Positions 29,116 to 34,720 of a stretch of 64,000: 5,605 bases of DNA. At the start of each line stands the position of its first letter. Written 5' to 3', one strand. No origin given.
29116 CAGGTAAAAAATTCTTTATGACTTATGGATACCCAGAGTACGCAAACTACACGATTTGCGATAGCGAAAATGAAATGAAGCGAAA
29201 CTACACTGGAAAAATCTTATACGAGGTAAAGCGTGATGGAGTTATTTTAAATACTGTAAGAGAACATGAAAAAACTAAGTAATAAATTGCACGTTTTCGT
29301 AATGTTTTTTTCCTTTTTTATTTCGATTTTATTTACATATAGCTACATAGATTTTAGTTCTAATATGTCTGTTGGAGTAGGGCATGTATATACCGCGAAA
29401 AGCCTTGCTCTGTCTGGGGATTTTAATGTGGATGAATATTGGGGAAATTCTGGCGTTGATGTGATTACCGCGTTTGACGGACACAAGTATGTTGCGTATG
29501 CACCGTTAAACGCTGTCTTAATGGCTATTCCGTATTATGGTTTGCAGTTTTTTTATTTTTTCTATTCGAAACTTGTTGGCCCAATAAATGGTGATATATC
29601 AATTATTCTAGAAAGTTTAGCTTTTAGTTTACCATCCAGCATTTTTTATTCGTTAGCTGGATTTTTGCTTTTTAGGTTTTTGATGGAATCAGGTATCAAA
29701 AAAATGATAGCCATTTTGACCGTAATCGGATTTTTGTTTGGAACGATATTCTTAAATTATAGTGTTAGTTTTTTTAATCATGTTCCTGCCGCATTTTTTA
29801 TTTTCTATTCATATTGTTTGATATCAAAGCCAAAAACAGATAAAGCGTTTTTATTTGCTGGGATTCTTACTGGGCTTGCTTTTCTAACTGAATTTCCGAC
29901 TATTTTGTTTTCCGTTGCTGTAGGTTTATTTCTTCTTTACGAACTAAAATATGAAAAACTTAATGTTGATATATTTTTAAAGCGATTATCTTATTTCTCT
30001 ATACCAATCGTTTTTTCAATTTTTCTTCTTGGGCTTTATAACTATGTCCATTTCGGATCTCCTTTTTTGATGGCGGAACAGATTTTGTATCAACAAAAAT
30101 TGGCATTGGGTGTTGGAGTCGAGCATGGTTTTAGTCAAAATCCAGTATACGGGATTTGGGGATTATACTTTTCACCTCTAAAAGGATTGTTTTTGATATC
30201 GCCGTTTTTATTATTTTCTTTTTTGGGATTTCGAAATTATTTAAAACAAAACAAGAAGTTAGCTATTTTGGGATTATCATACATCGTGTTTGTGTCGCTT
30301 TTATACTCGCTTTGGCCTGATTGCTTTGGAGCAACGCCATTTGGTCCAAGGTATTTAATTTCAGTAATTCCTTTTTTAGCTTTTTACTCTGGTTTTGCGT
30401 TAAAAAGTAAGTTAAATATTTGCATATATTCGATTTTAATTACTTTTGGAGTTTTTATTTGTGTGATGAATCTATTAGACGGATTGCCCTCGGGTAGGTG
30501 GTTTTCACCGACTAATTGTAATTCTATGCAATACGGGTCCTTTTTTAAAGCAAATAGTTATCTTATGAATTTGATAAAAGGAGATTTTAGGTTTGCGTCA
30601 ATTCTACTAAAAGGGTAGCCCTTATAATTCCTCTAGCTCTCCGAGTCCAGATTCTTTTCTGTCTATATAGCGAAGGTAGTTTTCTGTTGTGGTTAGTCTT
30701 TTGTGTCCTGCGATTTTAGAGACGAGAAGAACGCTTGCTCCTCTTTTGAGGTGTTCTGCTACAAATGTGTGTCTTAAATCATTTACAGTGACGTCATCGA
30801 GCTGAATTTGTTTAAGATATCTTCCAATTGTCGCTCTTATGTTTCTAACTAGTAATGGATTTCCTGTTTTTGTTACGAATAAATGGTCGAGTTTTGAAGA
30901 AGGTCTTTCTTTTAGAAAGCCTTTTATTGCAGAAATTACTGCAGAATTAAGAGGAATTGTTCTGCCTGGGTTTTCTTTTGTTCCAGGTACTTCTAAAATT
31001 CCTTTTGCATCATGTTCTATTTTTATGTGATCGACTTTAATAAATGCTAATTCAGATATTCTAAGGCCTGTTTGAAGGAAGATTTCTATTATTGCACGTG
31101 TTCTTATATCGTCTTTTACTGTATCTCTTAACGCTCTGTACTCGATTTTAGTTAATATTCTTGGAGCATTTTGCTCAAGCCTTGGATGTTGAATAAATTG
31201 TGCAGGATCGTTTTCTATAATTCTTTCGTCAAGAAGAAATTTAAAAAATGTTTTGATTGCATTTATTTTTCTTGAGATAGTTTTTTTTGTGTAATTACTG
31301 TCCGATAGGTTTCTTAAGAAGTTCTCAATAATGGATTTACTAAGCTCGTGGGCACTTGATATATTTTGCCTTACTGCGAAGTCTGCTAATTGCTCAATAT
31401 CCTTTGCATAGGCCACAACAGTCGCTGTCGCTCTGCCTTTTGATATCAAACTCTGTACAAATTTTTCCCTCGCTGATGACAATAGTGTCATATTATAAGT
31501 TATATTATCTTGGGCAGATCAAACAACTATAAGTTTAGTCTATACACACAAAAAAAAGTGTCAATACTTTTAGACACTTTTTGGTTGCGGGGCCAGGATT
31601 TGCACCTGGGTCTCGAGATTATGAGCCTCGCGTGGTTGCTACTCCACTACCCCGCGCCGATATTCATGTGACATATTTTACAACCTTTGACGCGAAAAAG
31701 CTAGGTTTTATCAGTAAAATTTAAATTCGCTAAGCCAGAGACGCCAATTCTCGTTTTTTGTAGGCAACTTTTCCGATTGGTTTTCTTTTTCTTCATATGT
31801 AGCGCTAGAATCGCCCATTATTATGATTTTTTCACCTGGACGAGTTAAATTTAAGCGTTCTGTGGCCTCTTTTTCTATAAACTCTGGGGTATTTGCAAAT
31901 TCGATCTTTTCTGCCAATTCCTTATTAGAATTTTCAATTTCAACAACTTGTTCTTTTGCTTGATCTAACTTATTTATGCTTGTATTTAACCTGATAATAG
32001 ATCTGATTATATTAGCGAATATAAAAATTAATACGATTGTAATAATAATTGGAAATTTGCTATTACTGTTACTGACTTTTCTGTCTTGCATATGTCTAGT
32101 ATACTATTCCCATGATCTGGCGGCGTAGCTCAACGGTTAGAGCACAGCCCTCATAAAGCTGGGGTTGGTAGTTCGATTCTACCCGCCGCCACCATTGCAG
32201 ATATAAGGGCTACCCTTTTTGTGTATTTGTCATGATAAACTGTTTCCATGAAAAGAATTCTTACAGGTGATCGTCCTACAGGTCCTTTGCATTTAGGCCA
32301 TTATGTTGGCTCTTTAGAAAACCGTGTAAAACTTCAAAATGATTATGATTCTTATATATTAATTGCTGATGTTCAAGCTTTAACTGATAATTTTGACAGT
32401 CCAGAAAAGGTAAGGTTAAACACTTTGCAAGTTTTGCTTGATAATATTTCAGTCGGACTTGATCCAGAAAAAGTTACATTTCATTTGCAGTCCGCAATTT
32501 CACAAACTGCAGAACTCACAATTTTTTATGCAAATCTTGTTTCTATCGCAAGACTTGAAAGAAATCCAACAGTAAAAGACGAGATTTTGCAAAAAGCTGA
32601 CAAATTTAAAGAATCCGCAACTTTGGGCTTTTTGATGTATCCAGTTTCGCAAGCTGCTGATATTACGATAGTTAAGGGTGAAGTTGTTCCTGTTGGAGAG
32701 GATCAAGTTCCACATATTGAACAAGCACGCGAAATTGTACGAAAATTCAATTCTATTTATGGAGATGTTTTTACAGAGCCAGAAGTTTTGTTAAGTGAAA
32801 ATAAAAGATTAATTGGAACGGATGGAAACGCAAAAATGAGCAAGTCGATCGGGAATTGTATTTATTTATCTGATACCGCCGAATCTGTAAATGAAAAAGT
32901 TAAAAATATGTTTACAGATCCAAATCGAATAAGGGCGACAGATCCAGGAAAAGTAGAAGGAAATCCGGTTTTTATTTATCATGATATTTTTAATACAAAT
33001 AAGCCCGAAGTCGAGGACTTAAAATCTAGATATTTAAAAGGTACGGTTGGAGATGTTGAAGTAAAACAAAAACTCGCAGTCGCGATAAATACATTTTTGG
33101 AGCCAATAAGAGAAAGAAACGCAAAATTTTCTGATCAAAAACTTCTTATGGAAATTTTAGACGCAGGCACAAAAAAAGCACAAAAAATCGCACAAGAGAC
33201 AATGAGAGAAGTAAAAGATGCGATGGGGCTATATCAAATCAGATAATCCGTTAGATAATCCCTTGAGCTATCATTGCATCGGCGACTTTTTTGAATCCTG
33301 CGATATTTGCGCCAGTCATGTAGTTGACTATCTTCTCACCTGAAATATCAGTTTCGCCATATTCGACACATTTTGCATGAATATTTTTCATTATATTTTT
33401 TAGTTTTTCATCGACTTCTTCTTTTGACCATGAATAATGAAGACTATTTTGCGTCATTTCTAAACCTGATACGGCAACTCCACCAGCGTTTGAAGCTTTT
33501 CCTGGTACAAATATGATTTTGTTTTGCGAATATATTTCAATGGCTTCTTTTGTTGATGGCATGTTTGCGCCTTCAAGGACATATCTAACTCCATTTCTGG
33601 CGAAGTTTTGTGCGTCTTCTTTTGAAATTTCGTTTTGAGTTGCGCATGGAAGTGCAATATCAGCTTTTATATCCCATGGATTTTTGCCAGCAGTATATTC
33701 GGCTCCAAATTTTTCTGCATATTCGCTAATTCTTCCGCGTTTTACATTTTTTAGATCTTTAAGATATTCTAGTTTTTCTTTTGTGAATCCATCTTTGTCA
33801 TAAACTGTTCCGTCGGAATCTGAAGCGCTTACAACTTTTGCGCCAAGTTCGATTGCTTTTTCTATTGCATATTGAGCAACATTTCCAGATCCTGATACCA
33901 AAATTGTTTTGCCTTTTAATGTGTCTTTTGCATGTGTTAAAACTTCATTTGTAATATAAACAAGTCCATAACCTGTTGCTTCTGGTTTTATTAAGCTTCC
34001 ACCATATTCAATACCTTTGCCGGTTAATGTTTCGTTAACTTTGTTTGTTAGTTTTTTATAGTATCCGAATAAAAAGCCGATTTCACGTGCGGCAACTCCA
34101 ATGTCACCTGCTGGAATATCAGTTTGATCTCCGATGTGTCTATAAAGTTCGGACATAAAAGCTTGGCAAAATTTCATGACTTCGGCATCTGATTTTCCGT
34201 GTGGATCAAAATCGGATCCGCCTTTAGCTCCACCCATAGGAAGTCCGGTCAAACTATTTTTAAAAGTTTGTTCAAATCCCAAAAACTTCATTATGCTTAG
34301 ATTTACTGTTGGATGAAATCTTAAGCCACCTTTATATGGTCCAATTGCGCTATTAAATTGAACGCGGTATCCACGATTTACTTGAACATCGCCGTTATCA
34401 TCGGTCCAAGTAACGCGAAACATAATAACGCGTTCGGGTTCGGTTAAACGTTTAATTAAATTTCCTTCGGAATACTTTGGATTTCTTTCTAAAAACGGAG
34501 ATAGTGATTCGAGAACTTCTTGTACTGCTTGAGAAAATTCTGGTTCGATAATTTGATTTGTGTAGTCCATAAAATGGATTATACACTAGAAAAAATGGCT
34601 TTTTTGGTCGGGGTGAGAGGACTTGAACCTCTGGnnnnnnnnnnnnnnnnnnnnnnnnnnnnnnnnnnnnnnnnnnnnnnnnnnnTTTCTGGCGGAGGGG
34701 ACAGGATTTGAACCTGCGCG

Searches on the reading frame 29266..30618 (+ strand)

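Call 55: search_protein_families(library=pfam, proteins=[window:29266-30618:+], max_evalue=0.001)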
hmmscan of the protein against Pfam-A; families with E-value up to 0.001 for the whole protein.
window:29266-30618:+ (450 aa): 1 family
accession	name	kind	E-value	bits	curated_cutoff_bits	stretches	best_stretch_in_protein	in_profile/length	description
PF13231.12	PMT_2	-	8.6e-05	23.2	26.1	1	119-234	23-139/160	Dolichyl-phosphate-mannose-protein mannosyltransferase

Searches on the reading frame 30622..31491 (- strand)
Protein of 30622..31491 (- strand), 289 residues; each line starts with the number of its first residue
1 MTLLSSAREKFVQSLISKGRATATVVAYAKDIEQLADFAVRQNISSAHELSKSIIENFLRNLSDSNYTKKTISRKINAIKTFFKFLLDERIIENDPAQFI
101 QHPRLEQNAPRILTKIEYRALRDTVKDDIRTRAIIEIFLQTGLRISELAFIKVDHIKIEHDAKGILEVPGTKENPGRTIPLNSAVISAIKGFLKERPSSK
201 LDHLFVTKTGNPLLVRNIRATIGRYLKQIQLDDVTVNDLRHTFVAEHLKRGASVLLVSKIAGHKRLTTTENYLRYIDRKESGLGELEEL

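Call 55: search_protein_families(library=pfam, proteins=[window:30622-31491:-], max_evalue=0.001)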
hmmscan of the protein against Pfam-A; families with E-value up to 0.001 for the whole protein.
window:30622-31491:- (289 aa): 4 families
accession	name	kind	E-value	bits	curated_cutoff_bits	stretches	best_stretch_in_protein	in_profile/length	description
PF00589.27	Phage_integrase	-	9.8e-28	97.5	27.1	1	113-274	3-167/172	Phage integrase family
PF02899.23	Phage_int_SAM_1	-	2.5e-13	50.6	22.3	1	10-89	3-82/83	Phage integrase, N-terminal SAM-like domain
PF13495.12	Phage_int_SAM_4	-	5e-08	33.7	27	1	9-91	3-83/85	Phage integrase, N-terminal SAM-like domain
PF13102.12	Phage_int_SAM_5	-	4.2e-06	27.5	22.3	1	11-97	9-93/98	Phage integrase SAM-like domain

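Call 70: search_protein_families(library=ncbifam, proteins=[window:30622-31491:-], max_evalue=0.01)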
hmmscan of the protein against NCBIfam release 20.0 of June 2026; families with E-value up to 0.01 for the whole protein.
window:30622-31491:- (289 aa): 11 families
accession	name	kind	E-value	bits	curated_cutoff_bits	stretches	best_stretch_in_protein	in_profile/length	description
TIGR02224.1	recomb_XerC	equivalog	2.7e-47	161.6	335.15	1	10-273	2-275/295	tyrosine recombinase XerC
TIGR02225.1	recomb_XerD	equivalog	9.4e-47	159.7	329.6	1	10-273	2-272/290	site-specific tyrosine recombinase XerD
NF001399.0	PRK00283.1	subfamily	1.9e-42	145.6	279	1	9-272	10-280/300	tyrosine recombinase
NF040815.2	recomb_XerA_Arch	equivalog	6.8e-42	143.8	220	1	9-276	1-255/263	site-specific tyrosine recombinase/integron integrase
NF002331.0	PRK01287.1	subfamily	4.6e-31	108.1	371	1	4-274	26-311/365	site-specific tyrosine recombinase XerC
NF003462.0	PRK05084.1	equivalog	3.2e-20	72.2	267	2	115-279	181-348/360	tyrosine recombinase XerS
TIGR02249.1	integrase_gron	subfamily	3.4e-17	62.8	265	2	11-195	5-179/315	integron integrase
NF002685.0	PRK02436.1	equivalog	8.9e-11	42.1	178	1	15-273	9-244/245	site-specific tyrosine recombinase XerD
NF011946.0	PRK15417.1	equivalog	3.5e-06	26.4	435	1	44-173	50-175/337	integron integrase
NF007370.0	PRK09870.1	subfamily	0.00043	20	221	1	123-271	26-175/200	tyrosine-type DNA invertase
NF007371.0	PRK09871.1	subfamily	0.0089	15.6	222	0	113-274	7-173/198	tyrosine-type DNA invertase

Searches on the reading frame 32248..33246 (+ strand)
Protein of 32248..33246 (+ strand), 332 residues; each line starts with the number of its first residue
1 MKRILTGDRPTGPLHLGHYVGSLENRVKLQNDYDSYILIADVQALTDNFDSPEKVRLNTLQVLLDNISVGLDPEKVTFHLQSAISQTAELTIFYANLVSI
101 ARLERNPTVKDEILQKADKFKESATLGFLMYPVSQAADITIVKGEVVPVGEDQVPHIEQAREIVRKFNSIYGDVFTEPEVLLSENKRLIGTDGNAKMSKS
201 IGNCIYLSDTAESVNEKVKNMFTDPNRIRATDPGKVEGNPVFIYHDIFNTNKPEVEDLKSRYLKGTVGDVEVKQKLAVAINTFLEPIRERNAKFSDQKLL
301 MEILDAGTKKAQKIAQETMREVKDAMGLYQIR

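Call 56: search_protein_families(library=pfam, proteins=[window:32248-33246:+], max_evalue=0.001)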
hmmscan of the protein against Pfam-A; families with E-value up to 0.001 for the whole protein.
window:32248-33246:+ (332 aa): 1 family
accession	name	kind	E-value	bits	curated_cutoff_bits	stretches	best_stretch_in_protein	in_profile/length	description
PF00579.31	tRNA-synt_1b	-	2e-64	218.2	21.1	1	3-285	7-292/292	tRNA synthetases class I (W and Y)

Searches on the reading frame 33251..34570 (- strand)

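Call 56: search_protein_families(library=pfam, proteins=[window:33251-34570:-], max_evalue=0.001)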
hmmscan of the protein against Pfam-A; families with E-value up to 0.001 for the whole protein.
window:33251-34570:- (439 aa): 2 families
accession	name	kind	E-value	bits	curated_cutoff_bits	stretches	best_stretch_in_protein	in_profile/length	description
PF00208.27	ELFV_dehydrog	-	5.8e-91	304.9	23.4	1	190-437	1-241/241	Glutamate/Leucine/Phenylalanine/Valine dehydrogenase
PF02812.23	ELFV_dehydrog_N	-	1.5e-52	177.2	25.3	1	45-173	1-129/129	Glu/Leu/Phe/Val dehydrogenase, dimerisation domain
